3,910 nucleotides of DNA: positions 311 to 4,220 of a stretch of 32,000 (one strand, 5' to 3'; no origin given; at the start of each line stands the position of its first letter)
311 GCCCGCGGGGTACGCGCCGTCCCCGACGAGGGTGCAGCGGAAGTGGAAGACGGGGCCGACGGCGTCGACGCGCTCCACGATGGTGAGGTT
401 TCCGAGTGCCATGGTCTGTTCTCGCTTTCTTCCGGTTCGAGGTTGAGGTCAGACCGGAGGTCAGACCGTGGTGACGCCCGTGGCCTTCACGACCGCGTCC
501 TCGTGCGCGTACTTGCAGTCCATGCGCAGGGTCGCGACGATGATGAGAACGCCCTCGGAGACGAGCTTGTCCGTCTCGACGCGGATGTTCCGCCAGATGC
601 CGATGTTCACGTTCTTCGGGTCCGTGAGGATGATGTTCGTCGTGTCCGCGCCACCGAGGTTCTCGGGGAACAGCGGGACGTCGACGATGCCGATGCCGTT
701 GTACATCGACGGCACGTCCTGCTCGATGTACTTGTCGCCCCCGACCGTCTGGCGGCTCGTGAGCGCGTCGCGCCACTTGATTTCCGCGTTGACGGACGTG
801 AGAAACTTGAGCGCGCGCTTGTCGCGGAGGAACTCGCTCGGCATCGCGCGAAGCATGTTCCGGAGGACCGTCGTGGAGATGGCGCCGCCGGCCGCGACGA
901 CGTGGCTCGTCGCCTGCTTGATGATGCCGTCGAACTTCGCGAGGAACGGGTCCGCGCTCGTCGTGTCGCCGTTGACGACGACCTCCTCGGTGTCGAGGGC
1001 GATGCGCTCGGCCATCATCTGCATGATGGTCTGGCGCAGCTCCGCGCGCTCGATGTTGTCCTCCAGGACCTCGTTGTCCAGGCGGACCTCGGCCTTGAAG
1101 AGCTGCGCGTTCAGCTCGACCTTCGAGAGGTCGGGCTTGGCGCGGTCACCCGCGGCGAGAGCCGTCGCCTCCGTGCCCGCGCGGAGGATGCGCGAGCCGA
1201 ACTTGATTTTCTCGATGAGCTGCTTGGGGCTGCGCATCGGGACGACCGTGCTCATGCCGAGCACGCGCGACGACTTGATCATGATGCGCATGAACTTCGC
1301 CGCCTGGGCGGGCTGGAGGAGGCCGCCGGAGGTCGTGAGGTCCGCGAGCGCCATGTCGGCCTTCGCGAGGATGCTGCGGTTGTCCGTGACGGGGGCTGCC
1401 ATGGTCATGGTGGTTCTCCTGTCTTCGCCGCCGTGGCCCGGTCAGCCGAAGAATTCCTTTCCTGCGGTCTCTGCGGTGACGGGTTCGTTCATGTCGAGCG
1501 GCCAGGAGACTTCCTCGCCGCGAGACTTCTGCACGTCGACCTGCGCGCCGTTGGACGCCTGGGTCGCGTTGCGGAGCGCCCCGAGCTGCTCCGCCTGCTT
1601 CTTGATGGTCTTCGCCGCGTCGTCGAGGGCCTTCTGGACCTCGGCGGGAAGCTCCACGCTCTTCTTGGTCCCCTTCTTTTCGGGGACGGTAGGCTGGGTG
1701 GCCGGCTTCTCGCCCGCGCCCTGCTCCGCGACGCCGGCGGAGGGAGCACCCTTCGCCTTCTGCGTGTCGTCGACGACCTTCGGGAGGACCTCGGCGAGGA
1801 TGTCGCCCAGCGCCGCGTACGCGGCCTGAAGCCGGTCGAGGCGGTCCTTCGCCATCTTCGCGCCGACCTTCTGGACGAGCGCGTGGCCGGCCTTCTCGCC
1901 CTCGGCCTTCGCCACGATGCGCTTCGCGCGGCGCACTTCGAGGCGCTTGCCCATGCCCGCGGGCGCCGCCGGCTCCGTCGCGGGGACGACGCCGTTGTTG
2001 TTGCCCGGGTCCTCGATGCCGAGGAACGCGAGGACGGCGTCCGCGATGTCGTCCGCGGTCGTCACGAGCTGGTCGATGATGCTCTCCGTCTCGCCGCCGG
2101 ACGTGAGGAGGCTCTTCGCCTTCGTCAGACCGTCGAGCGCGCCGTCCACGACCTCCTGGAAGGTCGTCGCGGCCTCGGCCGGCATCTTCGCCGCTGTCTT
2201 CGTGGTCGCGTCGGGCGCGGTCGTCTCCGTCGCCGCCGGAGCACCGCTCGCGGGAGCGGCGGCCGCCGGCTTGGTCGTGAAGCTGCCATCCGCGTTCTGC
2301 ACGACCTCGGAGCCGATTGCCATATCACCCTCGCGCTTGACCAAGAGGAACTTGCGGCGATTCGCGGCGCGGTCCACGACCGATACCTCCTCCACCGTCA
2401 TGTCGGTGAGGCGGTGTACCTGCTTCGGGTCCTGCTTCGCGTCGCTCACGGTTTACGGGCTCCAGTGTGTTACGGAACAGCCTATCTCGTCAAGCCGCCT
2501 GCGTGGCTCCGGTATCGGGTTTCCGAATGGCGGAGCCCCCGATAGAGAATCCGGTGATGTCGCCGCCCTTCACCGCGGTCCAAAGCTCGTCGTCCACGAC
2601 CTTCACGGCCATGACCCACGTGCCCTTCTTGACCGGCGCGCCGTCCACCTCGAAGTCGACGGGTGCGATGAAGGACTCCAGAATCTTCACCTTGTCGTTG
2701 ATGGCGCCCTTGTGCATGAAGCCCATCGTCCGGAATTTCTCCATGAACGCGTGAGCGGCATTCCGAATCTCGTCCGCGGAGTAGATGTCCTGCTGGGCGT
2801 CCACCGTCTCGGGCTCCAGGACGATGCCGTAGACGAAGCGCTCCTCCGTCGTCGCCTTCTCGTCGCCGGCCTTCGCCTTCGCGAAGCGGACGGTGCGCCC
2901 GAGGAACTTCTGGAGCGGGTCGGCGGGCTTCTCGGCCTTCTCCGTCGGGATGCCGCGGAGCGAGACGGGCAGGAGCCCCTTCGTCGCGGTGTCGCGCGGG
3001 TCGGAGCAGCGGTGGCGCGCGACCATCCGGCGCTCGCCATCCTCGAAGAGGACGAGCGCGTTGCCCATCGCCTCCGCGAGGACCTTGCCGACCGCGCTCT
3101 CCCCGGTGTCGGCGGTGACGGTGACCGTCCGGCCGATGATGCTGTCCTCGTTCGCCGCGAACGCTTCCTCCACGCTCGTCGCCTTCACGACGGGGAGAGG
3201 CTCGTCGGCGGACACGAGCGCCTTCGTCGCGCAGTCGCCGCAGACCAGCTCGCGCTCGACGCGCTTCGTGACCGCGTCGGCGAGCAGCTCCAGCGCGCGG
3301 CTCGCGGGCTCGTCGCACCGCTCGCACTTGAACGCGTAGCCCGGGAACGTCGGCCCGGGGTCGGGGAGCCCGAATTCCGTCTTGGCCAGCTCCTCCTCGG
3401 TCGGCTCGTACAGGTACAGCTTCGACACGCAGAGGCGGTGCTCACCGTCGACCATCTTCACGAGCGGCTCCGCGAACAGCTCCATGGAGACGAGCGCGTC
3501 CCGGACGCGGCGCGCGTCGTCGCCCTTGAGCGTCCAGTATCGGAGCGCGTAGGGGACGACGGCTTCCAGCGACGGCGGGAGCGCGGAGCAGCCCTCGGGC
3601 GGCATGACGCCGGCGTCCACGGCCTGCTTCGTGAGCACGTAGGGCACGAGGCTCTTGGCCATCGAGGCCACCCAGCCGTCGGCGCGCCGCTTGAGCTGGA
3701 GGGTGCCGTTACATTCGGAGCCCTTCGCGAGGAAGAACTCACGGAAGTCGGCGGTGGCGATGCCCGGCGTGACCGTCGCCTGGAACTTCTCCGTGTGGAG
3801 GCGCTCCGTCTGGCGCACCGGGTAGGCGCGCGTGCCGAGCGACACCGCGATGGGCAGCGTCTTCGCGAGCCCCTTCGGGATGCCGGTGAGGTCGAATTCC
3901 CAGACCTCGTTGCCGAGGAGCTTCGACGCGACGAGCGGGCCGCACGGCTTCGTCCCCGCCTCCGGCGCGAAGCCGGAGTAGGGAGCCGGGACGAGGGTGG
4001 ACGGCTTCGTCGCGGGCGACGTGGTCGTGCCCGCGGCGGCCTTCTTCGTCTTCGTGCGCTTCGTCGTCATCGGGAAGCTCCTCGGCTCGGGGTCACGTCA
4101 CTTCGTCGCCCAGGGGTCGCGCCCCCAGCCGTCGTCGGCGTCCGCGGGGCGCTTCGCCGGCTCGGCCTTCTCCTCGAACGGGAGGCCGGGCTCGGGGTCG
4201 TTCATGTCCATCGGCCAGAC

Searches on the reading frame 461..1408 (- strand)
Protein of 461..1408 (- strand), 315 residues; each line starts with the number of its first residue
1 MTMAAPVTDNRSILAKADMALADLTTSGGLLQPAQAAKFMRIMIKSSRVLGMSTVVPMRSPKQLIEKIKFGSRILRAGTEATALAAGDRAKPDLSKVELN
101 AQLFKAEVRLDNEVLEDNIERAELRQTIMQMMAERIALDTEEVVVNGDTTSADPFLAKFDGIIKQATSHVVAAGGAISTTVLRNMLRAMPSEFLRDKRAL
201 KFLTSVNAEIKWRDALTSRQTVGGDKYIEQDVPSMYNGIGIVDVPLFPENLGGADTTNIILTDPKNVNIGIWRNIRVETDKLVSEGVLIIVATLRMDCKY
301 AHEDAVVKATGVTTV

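Call 10: search_protein_families(library=pfam, proteins=[window:461-1408:-], max_evalue=0.01)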
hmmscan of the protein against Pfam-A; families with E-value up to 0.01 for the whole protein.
window:461-1408:- (315 aa): 1 family
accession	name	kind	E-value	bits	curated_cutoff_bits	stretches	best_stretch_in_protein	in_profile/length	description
PF05065.19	Phage_capsid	-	2.3e-14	53.9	24.2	1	28-310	2-279/280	Phage capsid family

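Call 11: search_protein_families(library=phrogs, proteins=[window:461-1408:-], max_evalue=0.01)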
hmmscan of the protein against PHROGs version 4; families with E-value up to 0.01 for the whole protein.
window:461-1408:- (315 aa): 3 families
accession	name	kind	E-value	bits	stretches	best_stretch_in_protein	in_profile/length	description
phrog_1623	-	head and packaging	9.9e-99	331.5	1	8-312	3-303/305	virion structural protein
phrog_10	-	head and packaging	5.3e-10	39.9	1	21-314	357-638/752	major head protein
phrog_11320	-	unknown function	3.4e-09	37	1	122-261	115-260/324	-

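Call 34: search_dna_similar(query=window:461-1408:-, collection=phages, mode=protein, max_evalue=0.00001, max_rows=15)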
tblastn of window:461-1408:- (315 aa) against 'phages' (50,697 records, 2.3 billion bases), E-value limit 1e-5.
Records with a match: 227; places in all: 227; records where one place covers at least 80% of the query: 156.
Best place of each record, by identity: <60% 227.
By first word of the organism name: Streptomyces 127; Vibrio 33; Pseudomonas 12; Clostridium 10; Rhodococcus 9; Bacillus 7; Rhizobium 6; Rhodobacter 5; Methanobacterium 5; Stenotrophomonas 4; and 7 more.
By host as written in the record: Streptomyces griseus ATCC 10137 52; Streptomyces lividans JI 1326 29; - 13; Streptomyces viridochromogenes DSM40736 12; Streptomyces sanglieri UNT16F27A 9; Clostridium perfringens 7; Streptomyces mirabilis NRRL B-2400 7; Streptomyces griseofuscus ATCC 23916 7; and 53 more.
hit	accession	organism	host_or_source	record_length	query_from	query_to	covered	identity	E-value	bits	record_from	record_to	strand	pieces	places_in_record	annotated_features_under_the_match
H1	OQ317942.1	Bacillus phage 0105phi7-2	Bacillus thuringiensis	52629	9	312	97%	44.4%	1e-70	243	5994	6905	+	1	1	major capsid protein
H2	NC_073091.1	Bacillus phage 0105phi7-2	Bacillus thuringiensis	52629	9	312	97%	44.4%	1e-70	243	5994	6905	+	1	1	major capsid protein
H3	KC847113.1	Bacillus phage PBP180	Bacillus pumilus strain CCTCC AB94180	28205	10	312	96%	44.6%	6e-74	252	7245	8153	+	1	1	defective phage PBP180 | capsid protein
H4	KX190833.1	Bacillus phage vB_BtS_BMBtp14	Bacillus thuringiensis BGSC 4AJ1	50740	9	312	97%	42.5%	1e-67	234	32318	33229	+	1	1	capsid protein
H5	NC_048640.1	Bacillus phage vB_BtS_BMBtp14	Bacillus thuringiensis BGSC 4AJ1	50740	9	312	97%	42.5%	1e-67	234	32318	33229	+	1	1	virion structural protein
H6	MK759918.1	Bacillus phage vB_BtS_B83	Bacillus thuringiensis VKM B-83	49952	10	312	96%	41.0%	5e-64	224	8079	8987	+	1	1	major casid protein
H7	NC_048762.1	Bacillus phage vB_BtS_B83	Bacillus thuringiensis VKM B-83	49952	10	312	96%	41.0%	5e-64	224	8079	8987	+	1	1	virion structural protein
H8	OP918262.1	Vibrio phage LV6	Vibrio harveyi LV6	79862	2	312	99%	39.3%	8e-62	218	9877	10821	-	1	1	major capsid protein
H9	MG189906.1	Stenotrophomonas phage vB_SmaS_DLP_5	Stenotrophomonas maltophilia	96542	10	312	96%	39.8%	5e-62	218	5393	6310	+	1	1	major capsid protein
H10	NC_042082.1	Stenotrophomonas phage vB_SmaS_DLP_5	Stenotrophomonas maltophilia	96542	10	312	96%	39.8%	5e-62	218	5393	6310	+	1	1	virion structural protein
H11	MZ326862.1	Stenotrophomonas phage Summit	Stenotrophomonas maltophilia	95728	10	312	96%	39.8%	2e-55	199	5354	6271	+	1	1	major capsid protein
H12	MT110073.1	Stenotrophomonas phage vB_SmaS_DLP_3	Stenotrophomonas maltophilia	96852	10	312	96%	39.5%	2e-60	214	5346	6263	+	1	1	major capsid protein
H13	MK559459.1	Vibrio phage vB_VcaS_HC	Vibrio campbellii 20150730018-1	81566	2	314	99%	37.1%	6e-57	203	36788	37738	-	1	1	major capsid protein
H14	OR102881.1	Vibrio phage vB_VhaS-MS03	Vibrio harveyi KCTC12724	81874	2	314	99%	37.1%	6e-57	203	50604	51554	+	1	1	hypothetical protein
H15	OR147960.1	Vibrio phage vB_VhaS_R21Y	Vibrio harveyi BVH1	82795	2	314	99%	37.1%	6e-57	203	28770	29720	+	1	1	major capsid protein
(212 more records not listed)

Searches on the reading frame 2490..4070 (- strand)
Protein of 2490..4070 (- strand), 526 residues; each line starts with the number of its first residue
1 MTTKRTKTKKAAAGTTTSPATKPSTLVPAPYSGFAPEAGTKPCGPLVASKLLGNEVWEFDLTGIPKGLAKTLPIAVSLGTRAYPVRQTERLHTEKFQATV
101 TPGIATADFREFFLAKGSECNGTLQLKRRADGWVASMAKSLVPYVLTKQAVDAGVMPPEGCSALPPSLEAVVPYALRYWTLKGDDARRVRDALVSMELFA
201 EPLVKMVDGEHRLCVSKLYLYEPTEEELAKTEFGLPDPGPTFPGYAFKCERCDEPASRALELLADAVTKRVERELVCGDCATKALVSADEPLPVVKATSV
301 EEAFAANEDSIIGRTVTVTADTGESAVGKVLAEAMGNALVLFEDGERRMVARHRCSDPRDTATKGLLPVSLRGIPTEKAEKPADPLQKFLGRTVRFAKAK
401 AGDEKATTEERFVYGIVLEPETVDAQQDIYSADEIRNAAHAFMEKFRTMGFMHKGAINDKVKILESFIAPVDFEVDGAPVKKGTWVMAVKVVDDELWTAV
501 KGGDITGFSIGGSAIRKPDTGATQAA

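Call 11: search_protein_families(library=phrogs, proteins=[window:2490-4070:-], max_evalue=0.01)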
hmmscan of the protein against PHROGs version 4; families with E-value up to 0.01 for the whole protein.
window:2490-4070:- (526 aa): 12 families
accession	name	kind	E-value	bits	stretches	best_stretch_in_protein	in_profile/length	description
phrog_13242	-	unknown function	1.7e-45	156.8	1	408-522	317-431/450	-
phrog_3017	-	head and packaging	1.3e-36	127.7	1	404-515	44-153/402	head maturation protease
phrog_1530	-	other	5.8e-33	115.7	1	405-520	241-355/379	DNA methyltransferase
phrog_34096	-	head and packaging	7.7e-19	68.8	1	405-512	128-233/412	head maturation protease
phrog_15223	-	other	3.2e-18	67.4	1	405-510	8-110/199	protease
phrog_19260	-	unknown function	2.1e-14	54.6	1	404-518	41-154/253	-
phrog_33677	-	head and packaging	1.7e-13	51.5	1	395-515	141-265/564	head maturation protease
phrog_24841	-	unknown function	1.5e-10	41.6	1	396-513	9-120/628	-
phrog_26743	-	unknown function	5.3e-10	39.9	1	404-513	23-132/465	-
phrog_9979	-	unknown function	4.4e-08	33.7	1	414-501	49-142/278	-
phrog_24921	-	unknown function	0.00015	22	1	429-512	78-168/349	-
phrog_14859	-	DNA, RNA and nucleotide metabolism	0.00049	20.2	1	387-516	226-361/373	RNA ligase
